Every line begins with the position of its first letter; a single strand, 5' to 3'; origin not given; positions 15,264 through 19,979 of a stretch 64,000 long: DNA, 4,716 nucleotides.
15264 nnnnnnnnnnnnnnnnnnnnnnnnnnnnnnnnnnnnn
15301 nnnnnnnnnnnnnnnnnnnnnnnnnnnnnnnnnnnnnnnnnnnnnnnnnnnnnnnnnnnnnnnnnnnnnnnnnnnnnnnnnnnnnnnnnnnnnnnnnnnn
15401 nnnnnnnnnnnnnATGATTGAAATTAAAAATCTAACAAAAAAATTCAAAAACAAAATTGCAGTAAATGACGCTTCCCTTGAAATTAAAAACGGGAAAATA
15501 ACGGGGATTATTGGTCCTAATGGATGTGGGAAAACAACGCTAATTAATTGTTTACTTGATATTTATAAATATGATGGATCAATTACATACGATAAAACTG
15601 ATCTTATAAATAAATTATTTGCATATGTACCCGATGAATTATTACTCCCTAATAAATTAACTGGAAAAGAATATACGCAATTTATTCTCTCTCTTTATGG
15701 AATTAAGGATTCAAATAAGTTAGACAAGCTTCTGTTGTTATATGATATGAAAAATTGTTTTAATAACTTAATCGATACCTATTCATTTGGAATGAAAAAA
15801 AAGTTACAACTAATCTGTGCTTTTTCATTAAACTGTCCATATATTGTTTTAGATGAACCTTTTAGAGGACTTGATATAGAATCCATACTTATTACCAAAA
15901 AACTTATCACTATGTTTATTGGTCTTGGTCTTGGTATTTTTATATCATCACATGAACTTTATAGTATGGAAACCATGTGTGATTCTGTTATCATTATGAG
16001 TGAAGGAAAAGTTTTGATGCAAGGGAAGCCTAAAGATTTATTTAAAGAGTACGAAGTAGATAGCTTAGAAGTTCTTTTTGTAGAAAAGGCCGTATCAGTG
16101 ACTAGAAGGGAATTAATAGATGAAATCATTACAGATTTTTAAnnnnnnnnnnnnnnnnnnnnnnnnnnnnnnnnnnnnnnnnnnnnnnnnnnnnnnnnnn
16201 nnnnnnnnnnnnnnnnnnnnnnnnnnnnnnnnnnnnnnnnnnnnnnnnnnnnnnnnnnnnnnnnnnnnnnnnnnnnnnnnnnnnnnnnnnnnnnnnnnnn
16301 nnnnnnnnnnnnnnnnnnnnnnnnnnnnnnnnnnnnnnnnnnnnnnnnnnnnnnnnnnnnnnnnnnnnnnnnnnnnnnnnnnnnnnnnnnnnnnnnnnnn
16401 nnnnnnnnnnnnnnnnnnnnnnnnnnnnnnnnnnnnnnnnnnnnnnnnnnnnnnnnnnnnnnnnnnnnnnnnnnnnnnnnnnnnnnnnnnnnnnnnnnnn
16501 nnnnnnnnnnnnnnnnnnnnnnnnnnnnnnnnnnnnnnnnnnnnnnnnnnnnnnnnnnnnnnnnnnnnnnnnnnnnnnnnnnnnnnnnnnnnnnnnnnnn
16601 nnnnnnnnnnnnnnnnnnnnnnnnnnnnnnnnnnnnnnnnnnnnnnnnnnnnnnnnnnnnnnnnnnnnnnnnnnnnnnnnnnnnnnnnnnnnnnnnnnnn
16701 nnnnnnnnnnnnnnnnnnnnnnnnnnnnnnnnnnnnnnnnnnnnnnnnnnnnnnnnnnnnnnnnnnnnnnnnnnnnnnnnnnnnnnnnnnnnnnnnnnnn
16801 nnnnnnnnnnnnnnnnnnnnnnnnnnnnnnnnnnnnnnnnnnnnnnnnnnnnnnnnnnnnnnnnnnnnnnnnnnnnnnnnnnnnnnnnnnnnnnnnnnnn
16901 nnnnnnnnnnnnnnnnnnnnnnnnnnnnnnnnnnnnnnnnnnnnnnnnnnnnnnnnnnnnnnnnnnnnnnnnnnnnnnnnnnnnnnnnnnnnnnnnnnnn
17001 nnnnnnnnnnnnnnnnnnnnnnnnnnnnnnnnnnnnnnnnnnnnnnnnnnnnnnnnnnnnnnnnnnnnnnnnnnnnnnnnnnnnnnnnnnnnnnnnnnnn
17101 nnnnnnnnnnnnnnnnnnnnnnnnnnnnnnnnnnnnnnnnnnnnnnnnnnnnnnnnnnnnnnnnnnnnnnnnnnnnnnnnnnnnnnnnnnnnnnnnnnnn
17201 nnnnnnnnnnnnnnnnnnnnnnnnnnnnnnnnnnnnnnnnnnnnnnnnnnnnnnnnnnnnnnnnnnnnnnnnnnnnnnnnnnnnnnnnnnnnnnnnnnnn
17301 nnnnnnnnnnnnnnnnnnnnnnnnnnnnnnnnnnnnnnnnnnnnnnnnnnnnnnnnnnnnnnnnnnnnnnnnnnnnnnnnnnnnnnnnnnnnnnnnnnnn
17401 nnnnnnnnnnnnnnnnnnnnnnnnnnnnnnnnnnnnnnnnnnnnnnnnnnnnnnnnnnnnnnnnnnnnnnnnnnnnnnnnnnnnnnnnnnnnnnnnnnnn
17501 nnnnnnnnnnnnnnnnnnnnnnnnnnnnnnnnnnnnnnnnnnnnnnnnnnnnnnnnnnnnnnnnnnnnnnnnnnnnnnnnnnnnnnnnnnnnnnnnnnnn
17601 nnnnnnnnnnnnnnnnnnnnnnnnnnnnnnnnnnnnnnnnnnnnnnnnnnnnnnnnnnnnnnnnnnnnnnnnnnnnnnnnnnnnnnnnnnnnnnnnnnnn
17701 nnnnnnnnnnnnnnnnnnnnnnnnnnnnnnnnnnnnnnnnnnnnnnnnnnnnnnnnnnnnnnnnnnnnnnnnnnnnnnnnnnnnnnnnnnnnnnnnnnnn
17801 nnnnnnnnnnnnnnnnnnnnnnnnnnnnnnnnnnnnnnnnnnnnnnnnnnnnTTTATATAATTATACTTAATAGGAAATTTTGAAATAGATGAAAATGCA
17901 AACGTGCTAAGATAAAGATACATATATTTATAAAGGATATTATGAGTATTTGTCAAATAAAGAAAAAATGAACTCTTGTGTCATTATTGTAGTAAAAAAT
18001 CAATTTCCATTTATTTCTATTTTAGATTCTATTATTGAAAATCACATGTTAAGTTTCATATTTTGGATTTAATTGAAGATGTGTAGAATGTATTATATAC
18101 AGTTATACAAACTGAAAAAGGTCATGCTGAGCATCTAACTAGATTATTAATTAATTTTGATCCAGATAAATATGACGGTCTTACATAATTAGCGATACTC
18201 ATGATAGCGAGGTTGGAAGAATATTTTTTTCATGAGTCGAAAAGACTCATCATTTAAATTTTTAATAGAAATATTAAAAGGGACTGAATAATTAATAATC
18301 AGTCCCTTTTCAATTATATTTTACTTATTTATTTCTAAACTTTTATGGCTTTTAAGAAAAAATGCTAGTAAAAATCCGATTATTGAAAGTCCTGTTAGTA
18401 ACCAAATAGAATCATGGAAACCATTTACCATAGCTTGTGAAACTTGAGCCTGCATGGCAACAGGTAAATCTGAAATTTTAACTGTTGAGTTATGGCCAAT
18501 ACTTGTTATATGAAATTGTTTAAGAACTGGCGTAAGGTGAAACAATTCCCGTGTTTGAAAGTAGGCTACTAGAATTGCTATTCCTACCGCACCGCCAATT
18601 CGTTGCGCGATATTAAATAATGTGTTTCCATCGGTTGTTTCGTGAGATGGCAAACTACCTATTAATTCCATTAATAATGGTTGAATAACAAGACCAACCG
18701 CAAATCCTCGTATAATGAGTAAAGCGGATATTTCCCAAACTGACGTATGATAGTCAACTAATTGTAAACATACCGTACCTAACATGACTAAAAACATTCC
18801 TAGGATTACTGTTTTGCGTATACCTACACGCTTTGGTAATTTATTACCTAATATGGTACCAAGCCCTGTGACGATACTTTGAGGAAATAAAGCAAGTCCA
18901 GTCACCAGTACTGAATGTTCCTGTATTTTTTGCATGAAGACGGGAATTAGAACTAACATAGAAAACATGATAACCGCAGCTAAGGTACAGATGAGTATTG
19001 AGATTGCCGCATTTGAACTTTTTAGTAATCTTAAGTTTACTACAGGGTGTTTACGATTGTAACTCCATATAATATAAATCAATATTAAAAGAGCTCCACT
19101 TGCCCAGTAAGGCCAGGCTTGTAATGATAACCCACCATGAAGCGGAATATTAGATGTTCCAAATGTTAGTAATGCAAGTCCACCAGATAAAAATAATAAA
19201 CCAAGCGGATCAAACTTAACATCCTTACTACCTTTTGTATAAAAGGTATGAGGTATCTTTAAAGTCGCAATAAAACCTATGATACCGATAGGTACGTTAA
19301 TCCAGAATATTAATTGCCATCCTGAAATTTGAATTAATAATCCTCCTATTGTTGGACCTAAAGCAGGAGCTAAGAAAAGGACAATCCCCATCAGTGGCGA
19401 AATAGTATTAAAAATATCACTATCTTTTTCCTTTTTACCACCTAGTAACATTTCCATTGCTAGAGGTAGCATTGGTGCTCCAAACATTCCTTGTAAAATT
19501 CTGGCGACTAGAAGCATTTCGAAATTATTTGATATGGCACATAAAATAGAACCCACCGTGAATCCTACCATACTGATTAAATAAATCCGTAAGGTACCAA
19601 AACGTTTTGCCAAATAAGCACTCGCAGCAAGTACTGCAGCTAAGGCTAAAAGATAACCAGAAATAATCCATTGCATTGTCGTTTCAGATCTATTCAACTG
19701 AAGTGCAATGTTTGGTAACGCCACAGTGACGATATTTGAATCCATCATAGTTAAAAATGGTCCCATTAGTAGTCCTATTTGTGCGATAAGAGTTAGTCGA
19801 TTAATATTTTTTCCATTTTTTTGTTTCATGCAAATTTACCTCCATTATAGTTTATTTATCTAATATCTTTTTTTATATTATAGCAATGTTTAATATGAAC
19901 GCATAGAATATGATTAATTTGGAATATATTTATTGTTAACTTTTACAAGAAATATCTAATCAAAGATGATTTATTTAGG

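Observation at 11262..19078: About 6 kb (IS607 + HExxH/ABC cluster) bracketed by ~0.8-1 kb imperfect direct repeats with reciprocal gene decay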

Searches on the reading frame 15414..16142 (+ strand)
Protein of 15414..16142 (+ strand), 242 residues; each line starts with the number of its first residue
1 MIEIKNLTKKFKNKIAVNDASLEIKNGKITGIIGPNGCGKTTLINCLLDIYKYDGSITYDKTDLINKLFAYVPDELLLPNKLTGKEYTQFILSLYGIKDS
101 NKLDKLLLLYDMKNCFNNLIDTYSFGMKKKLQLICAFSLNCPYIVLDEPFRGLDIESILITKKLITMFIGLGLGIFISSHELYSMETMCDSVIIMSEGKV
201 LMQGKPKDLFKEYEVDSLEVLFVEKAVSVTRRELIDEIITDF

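Call 4: search_protein_families(library=pfam, proteins=[window:15414-16142:+], max_evalue=0.01)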
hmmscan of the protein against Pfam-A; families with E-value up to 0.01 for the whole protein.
window:15414-16142:+ (242 aa): 7 families
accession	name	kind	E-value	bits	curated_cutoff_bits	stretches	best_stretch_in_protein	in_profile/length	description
PF00005.33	ABC_tran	-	1.8e-21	77.6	25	1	17-150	1-136/137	ABC transporter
PF13304.12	AAA_21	-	6.2e-12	46.6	27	2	29-72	1-53/304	AAA domain, putative AbiEii toxin, Type IV TA system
PF13476.12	AAA_23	-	4.4e-06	27.9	27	1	18-47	11-39/201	AAA domain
PF03215.21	Rad17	-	0.00098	19.5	23.8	1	16-52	34-70/186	Rad17 P-loop domain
PF13401.12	AAA_22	-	0.0011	19.7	27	1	27-66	5-33/130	AAA domain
PF02463.25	SMC_N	-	0.0032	17.4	40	1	10-47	9-44/220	RecF/RecN/SMC N terminal domain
PF13555.12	AAA_29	-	0.0038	17.4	27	1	20-46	15-41/61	P-loop containing region of AAA domain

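Call 45: search_protein_families(library=ncbifam, proteins=[window:15414-16142:+], max_evalue=0.00001)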
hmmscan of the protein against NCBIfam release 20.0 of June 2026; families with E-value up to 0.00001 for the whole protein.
window:15414-16142:+ (242 aa): 170 families (the best 25 are shown)
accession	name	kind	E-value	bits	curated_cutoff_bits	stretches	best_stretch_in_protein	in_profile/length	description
TIGR01188.1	drrA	subfamily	6.5e-35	120.9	312.45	1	9-238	1-241/302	daunorubicin resistance ABC transporter, ATP-binding protein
TIGR04406.1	LPS_export_lptB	equivalog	2.1e-32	112.3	240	1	2-216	2-229/239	LPS export ABC transporter ATP-binding protein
TIGR03740.1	galliderm_ABC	subfamily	1e-31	110.3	309.75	1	3-224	2-220/223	lantibiotic protection ABC transporter ATP-binding subunit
TIGR03522.1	GldA_ABC_ATP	equivalog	1.9e-29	103.1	402.6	1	2-225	3-235/301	gliding motility-associated ABC transporter ATP-binding subunit GldA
NF008144.0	PRK10895.1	equivalog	7.2e-27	94.4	381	1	3-216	5-231/241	LPS export ABC transporter ATP-binding protein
NF047568.1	PSM_export_PmtC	equivalog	8.2e-27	94.4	375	1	3-202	2-200/290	phenol-soluble modulin export ABC transporter ATP-binding protein PmtC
NF047565.1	PSM_export_PmtA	equivalog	9.9e-27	93.9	350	1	2-215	3-221/282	phenol-soluble modulin export ABC transporter ATP-binding protein PmtA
NF033858.1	ABC2_perm_RbbA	equivalog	2.3e-26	92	1050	1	2-225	267-500/909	ribosome-associated ATPase/putative transporter RbbA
NF008409.0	PRK11231.1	equivalog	1.3e-24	86.9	375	1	2-214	3-230/255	Fe(3+) dicitrate ABC transporter ATP-binding protein FecE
NF010060.0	PRK13537.1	equivalog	2.3e-23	82.6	521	1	2-221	16-246/314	nodulation factor ABC transporter ATP-binding protein NodI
NF000355.4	ribo_prot_ABC_F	equivalog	2.4e-23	82.8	380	1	2-201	3-193/499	ribosomal protection-like ABC-F family protein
NF010157.0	PRK13636.1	equivalog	1.1e-22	80.5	463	1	120-215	139-235/285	cobalt transporter ATP-binding subunit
TIGR04521.1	ECF_ATPase_2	equivalog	2.6e-22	79.2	330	2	124-215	146-238/279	energy-coupling factor transporter ATPase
NF052485.1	sider_ATP_EitC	equivalog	1.5e-21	77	485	2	99-215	115-228/251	siderophore ABC transporter ATP-binding protein EitC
TIGR02315.1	ABC_phnC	equivalog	2.1e-21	76.5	266.1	2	1-65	1-67/243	phosphonate ABC transporter ATP-binding protein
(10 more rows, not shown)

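Call 46: search_protein_families(library=padloc, proteins=[window:15414-16142:+], max_evalue=0.01)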
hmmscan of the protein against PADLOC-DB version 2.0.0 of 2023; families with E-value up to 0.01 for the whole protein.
window:15414-16142:+ (242 aa): 31 families (the best 25 are shown)
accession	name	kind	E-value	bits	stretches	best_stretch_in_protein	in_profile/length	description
PDLC04135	mad3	-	3e-22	77.7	2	107-198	248-340/374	mads_3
PDLC02980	AriA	-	4.4e-10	38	1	29-53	1-25/304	-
PDLC04140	mad8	-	1.2e-07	29.6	1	17-48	17-48/314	mads_8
PDLC02914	ATPase-Toprim_I-B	-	1.5e-05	22.4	1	15-53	13-51/443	-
PDLC00265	PtuA1|PtuA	-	3.9e-05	21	1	14-64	17-67/479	AAA ATPase domain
PDLC04734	PDC-M62A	-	4.7e-05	20.6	1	20-53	53-86/597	-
PDLC04146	HEC-02B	-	0.00017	18.7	0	10-56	6-51/344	-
PDLC04164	AriA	-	0.00036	18.2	1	22-55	22-55/253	-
PDLC00090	GajA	-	0.00042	17.1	1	19-52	16-49/659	AAA ATPase domain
PDLC00065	GajA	-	0.00048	17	1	2-60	6-63/670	AAA ATPase domain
PDLC04737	PDC-M62A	-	0.00049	17.2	1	25-103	50-125/601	-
PDLC02335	AbiLi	-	0.00058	17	1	9-47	59-96/326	AbiLi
PDLC00304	PtuA1|PtuA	-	0.00077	16.7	1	10-50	22-62/444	AAA ATPase domain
PDLC04239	PDC-M01A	-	0.00087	15.9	1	2-72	176-247/552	-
PDLC04214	HEC-02A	-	0.00097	16.5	0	25-50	20-45/338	-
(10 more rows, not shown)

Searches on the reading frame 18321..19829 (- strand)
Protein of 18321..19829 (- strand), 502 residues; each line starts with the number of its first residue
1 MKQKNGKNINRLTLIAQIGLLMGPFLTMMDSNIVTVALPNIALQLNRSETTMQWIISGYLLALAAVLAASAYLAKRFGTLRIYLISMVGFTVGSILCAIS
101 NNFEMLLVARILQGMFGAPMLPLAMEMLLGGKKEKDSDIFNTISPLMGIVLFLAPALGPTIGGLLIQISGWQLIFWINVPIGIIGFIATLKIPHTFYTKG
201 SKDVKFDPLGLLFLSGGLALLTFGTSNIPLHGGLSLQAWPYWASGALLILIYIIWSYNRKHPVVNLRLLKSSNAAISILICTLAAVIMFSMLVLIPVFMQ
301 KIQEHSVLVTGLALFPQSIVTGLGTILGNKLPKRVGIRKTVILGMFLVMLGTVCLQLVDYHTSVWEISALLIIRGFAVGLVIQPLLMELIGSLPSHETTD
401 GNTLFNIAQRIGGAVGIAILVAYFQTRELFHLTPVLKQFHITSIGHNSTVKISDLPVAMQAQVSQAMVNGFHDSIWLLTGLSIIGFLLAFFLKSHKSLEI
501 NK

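Call 4: search_protein_families(library=pfam, proteins=[window:18321-19829:-], max_evalue=0.01)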
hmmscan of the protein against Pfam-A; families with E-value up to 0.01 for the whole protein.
window:18321-19829:- (502 aa): 2 families
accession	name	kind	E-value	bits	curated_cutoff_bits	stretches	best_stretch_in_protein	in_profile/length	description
PF07690.21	MFS_1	-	3.3e-43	148.4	33.4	1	21-416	2-346/347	Major Facilitator Superfamily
PF00083.30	Sugar_tr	-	1e-06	28.3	22.3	1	22-116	19-115/452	Sugar (and other) transporter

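Call 8: find_encoding_contigs(protein=window:18321-19829:-, flank=10000, max_places=10)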
Protein window:18321-19829:- (502 aa): no gene with exactly this product is on record in the collection.

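Call 10: find_related_loci(query=window:18321-19829:-, collection=genome_contigs, flank=10000)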
Query window:18321-19829:- (502 aa) in genome_contigs; peptide patterns used: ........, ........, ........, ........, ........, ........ (x = any residue, [..] = any of these).
48 stretches matched a pattern; 17 encode a relative of the query (tblastn E <= 1e-3); 17 distinct loci.
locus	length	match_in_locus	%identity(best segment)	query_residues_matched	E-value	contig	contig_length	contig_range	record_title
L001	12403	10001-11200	29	25-426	7e-43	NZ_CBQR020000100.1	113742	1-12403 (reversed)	Gorillibacterium massiliense strain G5, whole genome shotgun sequence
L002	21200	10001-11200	29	25-426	7e-41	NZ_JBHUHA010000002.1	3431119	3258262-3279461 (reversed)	Paenibacillus xanthanilyticus strain IBRC-M 10987 contig_2, whole genome shotgun sequence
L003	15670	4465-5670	28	25-428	4e-39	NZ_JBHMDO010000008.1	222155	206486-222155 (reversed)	Paenibacillus aurantiacus strain TISTR 2452 platanus_K_17_124_8, whole genome shotgun sequence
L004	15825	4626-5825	28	25-426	9e-38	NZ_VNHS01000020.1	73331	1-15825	Paenibacillus methanolicus strain BL24 Ga0116934_120, whole genome shotgun sequence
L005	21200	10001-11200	29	25-426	4e-36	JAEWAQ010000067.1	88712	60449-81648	MAG: Bacillota bacterium isolate OH_PBB_215 k127_583567, whole genome shotgun sequence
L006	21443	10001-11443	25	20-496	5e-33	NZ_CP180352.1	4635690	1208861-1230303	MAG: Minwuia sp. isolate contig_746 chromosome, complete genome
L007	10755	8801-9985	27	30-426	2e-32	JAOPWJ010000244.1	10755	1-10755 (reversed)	MAG: Blastococcus sp. isolate RYN_171 scaffold_1717097, whole genome shotgun sequence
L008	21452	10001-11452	24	20-497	4e-32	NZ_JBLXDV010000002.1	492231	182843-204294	MAG: Minwuia sp. isolate ES20-17 S20maxbin_out.039RE.5K@2, whole genome shotgun sequence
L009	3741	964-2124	23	32-422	3e-30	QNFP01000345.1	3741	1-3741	MAG: Gammaproteobacteria bacterium isolate B33_G6 B33_Guay6_scaffold_40097, whole genome shotgun sequence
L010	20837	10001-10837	29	22-305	4e-26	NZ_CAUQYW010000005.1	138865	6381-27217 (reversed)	MAG: uncultured Veillonella sp. isolate ERR9968876_bin.3_MetaWRAP_v1.3_MAG ERZ21615684.37, whole genome shotgun sequence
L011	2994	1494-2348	29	12-305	8e-25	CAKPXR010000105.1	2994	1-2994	MAG: uncultured Veillonella sp. isolate REFINED_METABAT215_TOP10_CONTIGS_1500_ASSEMBLY_K77_MERGED__Hadza_MoBio_hadza-I-L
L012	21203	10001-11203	25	12-420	2e-22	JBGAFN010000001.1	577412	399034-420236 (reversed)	MAG: Marmoricola sp. isolate MAG_AAO_H125.60 AAOH125-60_opera_contig_43, whole genome shotgun sequence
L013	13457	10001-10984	27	26-356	3e-22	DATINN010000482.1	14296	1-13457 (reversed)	MAG TPA_asm: Mycobacteriales bacterium isolate SMAG_U15797 k141_977035, whole genome shotgun sequence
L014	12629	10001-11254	29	25-436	1e-40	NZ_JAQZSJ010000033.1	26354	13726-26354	Cohnella caldifontis strain YIM B05605 Scaffold33, whole genome shotgun sequence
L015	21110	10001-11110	25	7-384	4e-20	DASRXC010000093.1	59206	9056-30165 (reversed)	MAG TPA_asm: Candidatus Binatus sp. isolate SMAG_U11876 k141_1497881, whole genome shotgun sequence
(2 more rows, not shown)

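Call 13: find_homologous_proteins(query=window:18321-19829:-, max_evalue=1e-20)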
Query window:18321-19829:- (502 aa): 1010 proteins with E <= 1e-20 among 8000 candidates; the best 120 are listed.
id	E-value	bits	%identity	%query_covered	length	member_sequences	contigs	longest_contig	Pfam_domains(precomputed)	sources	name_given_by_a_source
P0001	0.0e+0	1076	100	100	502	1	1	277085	PF00083.31,PF07690.22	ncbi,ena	-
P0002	2.2e-161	556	52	97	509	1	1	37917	PF07690.22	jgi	jgi:EmrB/QacA subfamily drug resistance transporter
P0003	8.0e-150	518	52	97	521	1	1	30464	PF07690.22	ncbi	-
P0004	3.9e-149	516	49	97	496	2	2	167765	PF07690.22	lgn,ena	-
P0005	2.8e-148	513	48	99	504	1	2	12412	PF07690.22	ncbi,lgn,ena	-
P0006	6.3e-147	509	50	97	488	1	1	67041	PF07690.22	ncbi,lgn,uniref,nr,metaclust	ncbi:DHA2 family efflux MFS transporter permease subunit [Effusibacillus pohliae]|uniref:DHA2 family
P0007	5.7e-146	506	49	96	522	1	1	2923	PF00083.31,PF07690.22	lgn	-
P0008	1.4e-143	498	52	95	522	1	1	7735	PF07690.22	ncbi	ncbi:MAG: DHA2 family efflux MFS transporter permease subunit [Ktedonobacterales bacterium]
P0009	3.9e-143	496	51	97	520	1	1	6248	PF07690.22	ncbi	-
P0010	4.2e-143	496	49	98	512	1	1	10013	PF07690.22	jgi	jgi:EmrB/QacA subfamily drug resistance transporter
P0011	1.1e-142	495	51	96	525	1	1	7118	PF07690.22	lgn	-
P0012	1.4e-142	494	50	93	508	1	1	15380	PF07690.22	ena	-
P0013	5.3e-142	493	47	99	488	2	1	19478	PF07690.22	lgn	-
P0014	2.0e-141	491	50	95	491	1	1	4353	PF07690.22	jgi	jgi:EmrB/QacA subfamily drug resistance transporter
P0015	4.7e-141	489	49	98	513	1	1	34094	PF07690.22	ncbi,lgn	-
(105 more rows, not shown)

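Call 18: find_encoding_contigs(protein=P0123, flank=10000, max_places=6)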
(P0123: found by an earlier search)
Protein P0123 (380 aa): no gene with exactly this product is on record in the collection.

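Call 32: find_encoding_contigs(protein=P0002, flank=6000, max_places=3)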
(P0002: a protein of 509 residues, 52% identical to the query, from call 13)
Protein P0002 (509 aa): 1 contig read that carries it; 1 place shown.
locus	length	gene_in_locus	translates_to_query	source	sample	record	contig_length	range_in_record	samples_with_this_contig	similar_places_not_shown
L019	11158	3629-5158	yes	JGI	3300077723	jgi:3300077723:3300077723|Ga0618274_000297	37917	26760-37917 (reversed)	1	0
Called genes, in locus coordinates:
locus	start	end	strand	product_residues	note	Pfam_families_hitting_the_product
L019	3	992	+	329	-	?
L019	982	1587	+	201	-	-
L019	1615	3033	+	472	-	PF00012:HSP70, PF11104:PilM_2 (faint)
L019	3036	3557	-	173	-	PF22381:Staph_reg_Sar_Rot (weak), PF09339:HTH_IclR (faint), PF12802:MarR_2, PF01047:MarR, PF13412:HTH_24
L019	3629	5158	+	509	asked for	PF07690:MFS_1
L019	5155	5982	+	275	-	PF13468:Glyoxalase_3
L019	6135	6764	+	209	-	PF01209:Ubie_methyltran, PF13489:Methyltransf_23, PF13847:Methyltransf_31, PF08241:Methyltransf_11, PF08242:Methyltransf_12, PF13649:Methyltransf_25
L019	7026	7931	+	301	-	PF13328:HD_4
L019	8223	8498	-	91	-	-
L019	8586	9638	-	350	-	PF00795:CN_hydrolase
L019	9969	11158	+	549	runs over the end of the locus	PF01420:Methylase_S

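Call 33: find_encoding_contigs(protein=P0004, flank=6000, max_places=3)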
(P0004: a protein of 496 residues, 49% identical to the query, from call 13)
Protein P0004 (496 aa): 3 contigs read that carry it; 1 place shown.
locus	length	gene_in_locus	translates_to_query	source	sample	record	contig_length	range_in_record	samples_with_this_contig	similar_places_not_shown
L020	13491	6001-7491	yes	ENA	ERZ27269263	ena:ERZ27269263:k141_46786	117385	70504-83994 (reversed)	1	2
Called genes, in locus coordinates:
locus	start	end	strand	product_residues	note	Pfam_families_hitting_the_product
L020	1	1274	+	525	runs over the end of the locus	PF00364:Biotin_lipoyl (faint), PF25984:BSH_YknX (faint), PF25919:BSH_CusB (faint), PF25917:BSH_RND (faint), PF25973:BSH_CzcB (weak), PF25990:Beta-barrel_YknX, PF25967:RND-MFP_C (weak), PF25975:CzcB_C (weak), +1 more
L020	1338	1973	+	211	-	PF00005:ABC_tran, PF02463:SMC_N (faint), PF13304:AAA_21 (faint)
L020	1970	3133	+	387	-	PF12704:MacB_PCD, PF02687:FtsX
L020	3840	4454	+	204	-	PF00440:TetR_N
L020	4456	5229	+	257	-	PF00106:adh_short, PF08659:KR, PF13561:adh_short_C2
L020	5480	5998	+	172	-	PF03551:PadR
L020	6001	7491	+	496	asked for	PF07690:MFS_1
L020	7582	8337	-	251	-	PF02463:SMC_N (faint), PF00005:ABC_tran, PF13304:AAA_21 (weak)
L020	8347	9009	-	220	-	PF00528:BPD_transp_1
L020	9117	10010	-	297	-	PF00497:SBP_bac_3, PF12974:Phosphonate-bd (weak)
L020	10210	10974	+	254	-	PF05175:MTS, PF13847:Methyltransf_31 (faint), PF13649:Methyltransf_25 (weak)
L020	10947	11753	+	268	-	PF00590:TP_methylase, PF23016:RsmI_C (faint)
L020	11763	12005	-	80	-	PF04014:MazE_antitoxin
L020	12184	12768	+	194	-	PF07670:Gate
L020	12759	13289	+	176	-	PF07670:Gate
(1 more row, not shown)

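Call 45: search_protein_families(library=ncbifam, proteins=[window:18321-19829:-], max_evalue=0.00001)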
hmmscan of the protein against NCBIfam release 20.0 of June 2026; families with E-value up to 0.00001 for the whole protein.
window:18321-19829:- (502 aa): 41 families (the best 25 are shown)
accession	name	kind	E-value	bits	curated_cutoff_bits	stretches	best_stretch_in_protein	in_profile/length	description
TIGR00711.1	efflux_EmrB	subfamily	1.3e-88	297.8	230.2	1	15-492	2-485/485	DHA2 family efflux MFS transporter permease subunit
NF000391.1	EmrB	exception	2.7e-49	168.2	925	1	16-438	12-432/501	multidrug efflux MFS transporter permease subunit EmrB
NF007799.0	PRK10504.1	subfamily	3.4e-42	144.9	426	1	22-429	17-421/471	multidrug transporter subunit MdtD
NF000025.1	MFS_efflux_tcmA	exception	3.5e-36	125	999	1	21-426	32-433/538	tetracenomycin C efflux MFS transporter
NF000060.1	MFS_efflux_LmrB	exception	3.2e-32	112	800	1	17-496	19-476/479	lincomycin efflux MFS transporter Lmr(B)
NF040895.2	MFS_effux_SdrM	equivalog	2.6e-28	99.3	550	1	18-427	9-407/441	multidrug efflux MFS transporter SdrM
NF033896.2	MFS_LfrA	equivalog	5.7e-28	97.8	825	1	20-471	24-476/504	efflux MFS transporter LfrA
NF012180.1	tet_MFS_43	exception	2.4e-27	96.1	999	1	14-422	20-425/484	tetracycline efflux MFS transporter Tet(43)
NF011571.1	PRK14995.1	subfamily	1.1e-25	90.4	701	1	28-489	19-482/493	SmvA family efflux MFS transporter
NF000009.1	tet_MFS_Tcr3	exception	1.5e-25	89.8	1000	1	11-494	27-507/512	tetracycline efflux MFS transporter Tcr3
NF012169.0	qepA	equivalog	1.8e-25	89.5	1075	1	25-420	31-418/511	fluoroquinolone efflux MFS transporter QepA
TIGR00710.1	efflux_Bcr_CflA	subfamily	3.6e-23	82.6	200.9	1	24-191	14-175/385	Bcr/CflA family efflux MFS transporter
NF000095.1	tet_MFS_OtrB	exception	4.2e-22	78.4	999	1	3-432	14-445/563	oxytetracycline resistance efflux MFS transporter OtrB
NF000218.1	FexA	exception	4.3e-22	78.4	900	1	26-427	32-432/475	chloramphenicol/florfenicol efflux MFS transporter FexA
NF040856.1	FexB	exception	2.7e-21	75.9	950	1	1-428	1-424/469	chloramphenicol/florfenicol efflux MFS transporter FexB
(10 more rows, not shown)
